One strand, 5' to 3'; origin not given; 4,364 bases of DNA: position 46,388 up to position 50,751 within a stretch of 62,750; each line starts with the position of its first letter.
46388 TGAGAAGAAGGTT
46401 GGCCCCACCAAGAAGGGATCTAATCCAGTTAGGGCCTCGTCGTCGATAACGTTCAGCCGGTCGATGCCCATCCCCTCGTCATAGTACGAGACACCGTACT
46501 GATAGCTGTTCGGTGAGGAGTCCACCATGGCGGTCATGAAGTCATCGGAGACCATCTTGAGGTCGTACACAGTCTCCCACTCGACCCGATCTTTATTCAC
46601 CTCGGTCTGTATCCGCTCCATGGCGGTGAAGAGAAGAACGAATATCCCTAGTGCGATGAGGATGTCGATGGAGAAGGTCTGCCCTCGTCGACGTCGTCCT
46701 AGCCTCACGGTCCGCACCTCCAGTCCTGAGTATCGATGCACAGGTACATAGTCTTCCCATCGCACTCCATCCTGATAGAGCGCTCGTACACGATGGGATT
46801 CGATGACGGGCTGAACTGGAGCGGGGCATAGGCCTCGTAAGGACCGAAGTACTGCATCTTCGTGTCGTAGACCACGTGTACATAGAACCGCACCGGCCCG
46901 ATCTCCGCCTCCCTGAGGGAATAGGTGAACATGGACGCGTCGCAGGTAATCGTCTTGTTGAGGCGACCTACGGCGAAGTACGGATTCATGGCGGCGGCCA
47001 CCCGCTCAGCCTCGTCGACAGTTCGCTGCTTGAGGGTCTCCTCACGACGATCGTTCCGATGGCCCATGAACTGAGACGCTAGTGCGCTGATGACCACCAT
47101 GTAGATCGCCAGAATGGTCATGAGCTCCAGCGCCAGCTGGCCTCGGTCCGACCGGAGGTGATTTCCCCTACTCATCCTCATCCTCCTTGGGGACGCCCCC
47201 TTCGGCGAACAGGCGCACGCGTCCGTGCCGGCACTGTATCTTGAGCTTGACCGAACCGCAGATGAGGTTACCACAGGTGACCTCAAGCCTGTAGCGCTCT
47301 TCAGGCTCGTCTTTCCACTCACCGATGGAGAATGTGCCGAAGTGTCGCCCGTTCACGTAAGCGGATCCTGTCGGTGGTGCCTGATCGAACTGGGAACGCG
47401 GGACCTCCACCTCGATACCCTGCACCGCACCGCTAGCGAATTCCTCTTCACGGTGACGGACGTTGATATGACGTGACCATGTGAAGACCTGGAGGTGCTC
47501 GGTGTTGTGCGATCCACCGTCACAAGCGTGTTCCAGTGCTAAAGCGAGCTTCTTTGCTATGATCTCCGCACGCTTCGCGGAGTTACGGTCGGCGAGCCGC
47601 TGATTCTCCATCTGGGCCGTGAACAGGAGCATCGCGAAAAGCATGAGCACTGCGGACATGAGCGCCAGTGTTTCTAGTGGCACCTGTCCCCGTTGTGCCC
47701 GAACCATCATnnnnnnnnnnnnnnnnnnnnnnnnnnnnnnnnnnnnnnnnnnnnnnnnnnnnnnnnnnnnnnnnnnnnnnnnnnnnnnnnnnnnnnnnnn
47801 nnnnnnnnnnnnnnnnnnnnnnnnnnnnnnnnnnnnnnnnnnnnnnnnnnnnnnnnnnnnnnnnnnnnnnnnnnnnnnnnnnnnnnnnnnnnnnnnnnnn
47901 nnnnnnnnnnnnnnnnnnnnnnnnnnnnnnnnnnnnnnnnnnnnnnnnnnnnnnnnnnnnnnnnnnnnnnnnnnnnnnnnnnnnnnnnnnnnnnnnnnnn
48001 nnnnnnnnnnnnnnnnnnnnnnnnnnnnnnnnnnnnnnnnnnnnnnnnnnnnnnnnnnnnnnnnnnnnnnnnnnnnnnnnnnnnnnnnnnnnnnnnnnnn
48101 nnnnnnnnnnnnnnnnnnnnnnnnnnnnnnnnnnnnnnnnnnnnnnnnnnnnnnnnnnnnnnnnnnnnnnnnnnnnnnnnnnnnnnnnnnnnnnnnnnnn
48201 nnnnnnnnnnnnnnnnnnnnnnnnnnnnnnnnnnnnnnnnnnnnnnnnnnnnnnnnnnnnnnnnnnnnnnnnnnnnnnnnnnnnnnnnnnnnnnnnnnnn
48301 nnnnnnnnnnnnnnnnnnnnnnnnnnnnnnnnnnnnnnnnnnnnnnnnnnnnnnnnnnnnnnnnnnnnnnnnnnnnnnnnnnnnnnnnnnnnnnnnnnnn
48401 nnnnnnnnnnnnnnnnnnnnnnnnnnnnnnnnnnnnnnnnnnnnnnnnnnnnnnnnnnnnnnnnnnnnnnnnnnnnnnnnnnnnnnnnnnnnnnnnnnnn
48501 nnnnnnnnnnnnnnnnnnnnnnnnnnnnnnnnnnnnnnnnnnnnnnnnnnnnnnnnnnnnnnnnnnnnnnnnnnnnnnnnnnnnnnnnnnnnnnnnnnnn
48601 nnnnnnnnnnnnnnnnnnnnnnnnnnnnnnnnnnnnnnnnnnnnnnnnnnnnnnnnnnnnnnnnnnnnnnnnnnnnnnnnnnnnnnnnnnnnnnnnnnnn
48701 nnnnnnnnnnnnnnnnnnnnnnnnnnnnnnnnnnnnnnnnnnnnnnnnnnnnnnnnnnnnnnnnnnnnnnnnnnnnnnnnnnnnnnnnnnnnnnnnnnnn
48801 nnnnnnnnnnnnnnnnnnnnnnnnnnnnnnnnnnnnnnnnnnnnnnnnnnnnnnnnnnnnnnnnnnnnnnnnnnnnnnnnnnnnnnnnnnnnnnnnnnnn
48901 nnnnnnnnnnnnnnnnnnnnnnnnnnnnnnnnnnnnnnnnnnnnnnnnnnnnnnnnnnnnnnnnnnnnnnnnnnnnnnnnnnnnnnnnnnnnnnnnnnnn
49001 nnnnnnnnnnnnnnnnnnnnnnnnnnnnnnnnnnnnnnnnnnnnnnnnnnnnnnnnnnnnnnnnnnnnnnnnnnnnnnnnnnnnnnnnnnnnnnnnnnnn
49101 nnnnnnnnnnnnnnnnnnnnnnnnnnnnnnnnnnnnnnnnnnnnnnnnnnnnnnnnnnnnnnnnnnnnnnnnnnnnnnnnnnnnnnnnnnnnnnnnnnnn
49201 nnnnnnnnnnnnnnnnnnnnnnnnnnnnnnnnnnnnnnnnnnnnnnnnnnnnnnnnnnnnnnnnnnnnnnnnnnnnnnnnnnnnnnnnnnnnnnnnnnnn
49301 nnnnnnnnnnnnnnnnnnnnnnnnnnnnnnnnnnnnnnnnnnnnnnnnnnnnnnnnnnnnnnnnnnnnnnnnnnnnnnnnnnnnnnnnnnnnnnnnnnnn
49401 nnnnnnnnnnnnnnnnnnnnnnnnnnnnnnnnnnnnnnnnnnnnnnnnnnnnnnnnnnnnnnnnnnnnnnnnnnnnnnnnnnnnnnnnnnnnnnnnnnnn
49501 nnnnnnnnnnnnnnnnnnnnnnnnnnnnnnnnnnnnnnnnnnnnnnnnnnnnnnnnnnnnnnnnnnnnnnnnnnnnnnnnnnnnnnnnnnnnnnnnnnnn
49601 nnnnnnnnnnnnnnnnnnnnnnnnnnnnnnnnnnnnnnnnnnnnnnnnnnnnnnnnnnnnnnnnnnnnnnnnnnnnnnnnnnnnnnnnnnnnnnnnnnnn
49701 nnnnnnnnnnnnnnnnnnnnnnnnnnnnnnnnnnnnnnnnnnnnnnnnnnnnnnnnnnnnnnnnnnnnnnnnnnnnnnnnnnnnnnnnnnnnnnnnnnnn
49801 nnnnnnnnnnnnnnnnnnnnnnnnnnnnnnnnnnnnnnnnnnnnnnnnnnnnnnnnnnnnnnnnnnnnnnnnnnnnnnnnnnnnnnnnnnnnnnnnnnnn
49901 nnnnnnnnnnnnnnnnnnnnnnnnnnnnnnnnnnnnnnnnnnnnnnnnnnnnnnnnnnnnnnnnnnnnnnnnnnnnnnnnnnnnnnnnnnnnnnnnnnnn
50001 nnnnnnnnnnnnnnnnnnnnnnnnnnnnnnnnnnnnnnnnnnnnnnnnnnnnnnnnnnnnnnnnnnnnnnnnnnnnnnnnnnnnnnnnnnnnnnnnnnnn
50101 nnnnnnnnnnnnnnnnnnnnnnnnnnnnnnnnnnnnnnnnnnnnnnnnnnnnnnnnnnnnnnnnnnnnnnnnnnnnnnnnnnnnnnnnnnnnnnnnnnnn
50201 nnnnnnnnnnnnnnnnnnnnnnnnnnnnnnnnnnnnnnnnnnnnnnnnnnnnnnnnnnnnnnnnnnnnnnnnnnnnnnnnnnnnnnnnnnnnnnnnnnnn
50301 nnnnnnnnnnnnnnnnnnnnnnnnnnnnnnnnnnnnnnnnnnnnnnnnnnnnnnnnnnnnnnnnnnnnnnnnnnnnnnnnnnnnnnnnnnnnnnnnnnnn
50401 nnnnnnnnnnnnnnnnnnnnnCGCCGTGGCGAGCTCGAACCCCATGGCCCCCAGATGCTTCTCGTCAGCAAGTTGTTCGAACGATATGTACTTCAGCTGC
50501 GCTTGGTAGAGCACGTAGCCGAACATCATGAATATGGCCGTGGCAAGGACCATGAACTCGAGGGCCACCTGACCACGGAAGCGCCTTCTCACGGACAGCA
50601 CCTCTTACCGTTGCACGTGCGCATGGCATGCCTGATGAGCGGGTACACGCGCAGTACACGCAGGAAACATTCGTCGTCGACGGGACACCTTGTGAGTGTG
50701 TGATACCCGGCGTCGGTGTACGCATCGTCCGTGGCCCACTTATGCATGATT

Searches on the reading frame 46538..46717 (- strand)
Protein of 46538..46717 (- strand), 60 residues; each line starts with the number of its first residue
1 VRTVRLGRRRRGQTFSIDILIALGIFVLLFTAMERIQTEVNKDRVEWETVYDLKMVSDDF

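Call 37: search_protein_families(library=pfam, proteins=[window:46538-46717:-], max_evalue=10)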
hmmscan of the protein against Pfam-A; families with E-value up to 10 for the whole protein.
seq(60 aa): 0 families

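Call 38: search_protein_families(library=ncbifam, proteins=[window:46538-46717:-], max_evalue=10)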
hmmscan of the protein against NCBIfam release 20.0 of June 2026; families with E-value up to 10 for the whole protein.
seq(60 aa): 2 families
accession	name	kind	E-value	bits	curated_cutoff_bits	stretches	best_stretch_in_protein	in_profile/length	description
TIGR04407.1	LptF_YjgP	equivalog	0.088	11.5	230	1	4-47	283-326/347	LPS export ABC transporter permease LptF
NF040843.1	SE2200_fam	equivalog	0.12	12.4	30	1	19-42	4-27/33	SE2200 family small protein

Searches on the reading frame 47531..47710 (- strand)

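Call 37: search_protein_families(library=pfam, proteins=[window:47531-47710:-], max_evalue=10)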
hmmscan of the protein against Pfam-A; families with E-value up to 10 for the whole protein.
seq(60 aa): 0 families

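Call 38: search_protein_families(library=ncbifam, proteins=[window:47531-47710:-], max_evalue=10)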
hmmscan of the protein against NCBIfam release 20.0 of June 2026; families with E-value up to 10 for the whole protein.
seq(60 aa): 2 families
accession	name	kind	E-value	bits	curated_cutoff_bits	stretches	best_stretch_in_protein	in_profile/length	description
NF050117.1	aa3_CtaC_Actin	exception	0.088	12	250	1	9-53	82-127/244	aa3-type cytochrome oxidase subunit II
NF007127.0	PRK09568.1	equivalog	0.11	11.7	378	1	18-55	61-98/306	DNA primase regulatory subunit PriL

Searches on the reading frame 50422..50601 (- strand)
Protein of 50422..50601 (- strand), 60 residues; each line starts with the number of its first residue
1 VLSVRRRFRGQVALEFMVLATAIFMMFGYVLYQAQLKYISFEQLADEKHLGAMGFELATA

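Call 37: search_protein_families(library=pfam, proteins=[window:50422-50601:-], max_evalue=10)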
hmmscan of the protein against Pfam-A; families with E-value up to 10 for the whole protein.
seq(60 aa): 2 families
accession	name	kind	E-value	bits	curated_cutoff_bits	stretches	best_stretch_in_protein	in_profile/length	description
PF04021.17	Class_IIIsignal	-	0.011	16.1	23.7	1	9-23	2-16/27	Class III signal peptide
PF11044.13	TMEMspv1-c74-12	-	0.26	11.9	25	1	18-33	12-27/49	Plectrovirus spv1-c74 ORF 12 transmembrane protein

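Call 38: search_protein_families(library=ncbifam, proteins=[window:50422-50601:-], max_evalue=10)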
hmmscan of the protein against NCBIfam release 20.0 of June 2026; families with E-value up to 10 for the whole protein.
seq(60 aa): 0 families
